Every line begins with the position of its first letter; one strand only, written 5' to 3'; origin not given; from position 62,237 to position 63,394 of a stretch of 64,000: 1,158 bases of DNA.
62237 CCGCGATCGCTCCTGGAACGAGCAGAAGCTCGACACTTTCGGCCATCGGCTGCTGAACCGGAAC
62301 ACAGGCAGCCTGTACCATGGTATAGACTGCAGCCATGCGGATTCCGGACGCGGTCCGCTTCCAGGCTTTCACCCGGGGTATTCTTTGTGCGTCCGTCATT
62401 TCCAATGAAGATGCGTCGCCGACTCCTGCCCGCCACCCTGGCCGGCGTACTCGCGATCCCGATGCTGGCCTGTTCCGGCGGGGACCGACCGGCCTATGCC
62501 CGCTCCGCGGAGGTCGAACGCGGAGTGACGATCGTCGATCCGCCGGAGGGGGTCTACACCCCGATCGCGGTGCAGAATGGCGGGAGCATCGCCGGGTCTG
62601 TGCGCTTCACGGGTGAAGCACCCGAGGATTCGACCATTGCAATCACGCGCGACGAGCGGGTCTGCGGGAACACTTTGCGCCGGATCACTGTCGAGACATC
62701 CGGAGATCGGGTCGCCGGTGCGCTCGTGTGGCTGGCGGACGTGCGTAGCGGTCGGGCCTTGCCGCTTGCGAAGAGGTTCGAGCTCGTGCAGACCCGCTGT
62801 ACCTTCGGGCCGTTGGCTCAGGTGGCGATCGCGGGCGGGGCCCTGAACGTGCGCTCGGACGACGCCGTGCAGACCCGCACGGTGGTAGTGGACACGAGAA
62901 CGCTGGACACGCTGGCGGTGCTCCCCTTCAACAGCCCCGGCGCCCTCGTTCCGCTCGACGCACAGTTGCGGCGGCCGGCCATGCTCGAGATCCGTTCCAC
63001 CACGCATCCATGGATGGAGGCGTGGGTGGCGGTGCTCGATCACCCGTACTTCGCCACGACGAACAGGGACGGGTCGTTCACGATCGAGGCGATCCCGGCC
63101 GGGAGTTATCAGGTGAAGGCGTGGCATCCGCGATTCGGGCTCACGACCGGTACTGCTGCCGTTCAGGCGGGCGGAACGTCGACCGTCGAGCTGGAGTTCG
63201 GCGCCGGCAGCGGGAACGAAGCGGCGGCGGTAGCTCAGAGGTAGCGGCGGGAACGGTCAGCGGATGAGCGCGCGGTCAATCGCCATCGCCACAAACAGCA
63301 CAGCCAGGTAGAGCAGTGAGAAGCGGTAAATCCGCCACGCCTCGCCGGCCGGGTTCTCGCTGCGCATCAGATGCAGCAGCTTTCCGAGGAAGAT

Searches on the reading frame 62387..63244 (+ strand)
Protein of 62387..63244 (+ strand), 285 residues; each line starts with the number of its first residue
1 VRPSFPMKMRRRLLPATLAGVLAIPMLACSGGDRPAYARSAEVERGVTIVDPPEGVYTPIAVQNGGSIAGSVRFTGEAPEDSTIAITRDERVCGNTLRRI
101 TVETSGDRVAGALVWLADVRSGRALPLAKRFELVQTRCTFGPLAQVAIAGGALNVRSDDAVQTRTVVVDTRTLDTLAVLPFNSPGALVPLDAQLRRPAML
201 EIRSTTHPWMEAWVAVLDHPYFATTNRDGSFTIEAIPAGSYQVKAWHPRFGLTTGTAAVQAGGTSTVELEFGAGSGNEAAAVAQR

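Call 76: search_protein_families(library=pfam, proteins=[window:62387-63244:+], max_evalue=0.00001)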
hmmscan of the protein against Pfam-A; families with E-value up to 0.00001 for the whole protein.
window:62387-63244:+ (285 aa): 2 families
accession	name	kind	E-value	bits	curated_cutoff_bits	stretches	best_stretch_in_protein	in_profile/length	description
PF13620.12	CarboxypepD_reg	-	2.7e-10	40.9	32.3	1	210-269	15-79/82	Carboxypeptidase regulatory-like domain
PF14686.12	fn3_3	-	2.7e-06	27.5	24.4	1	221-266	27-74/75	Polysaccharide lyase family 4, domain II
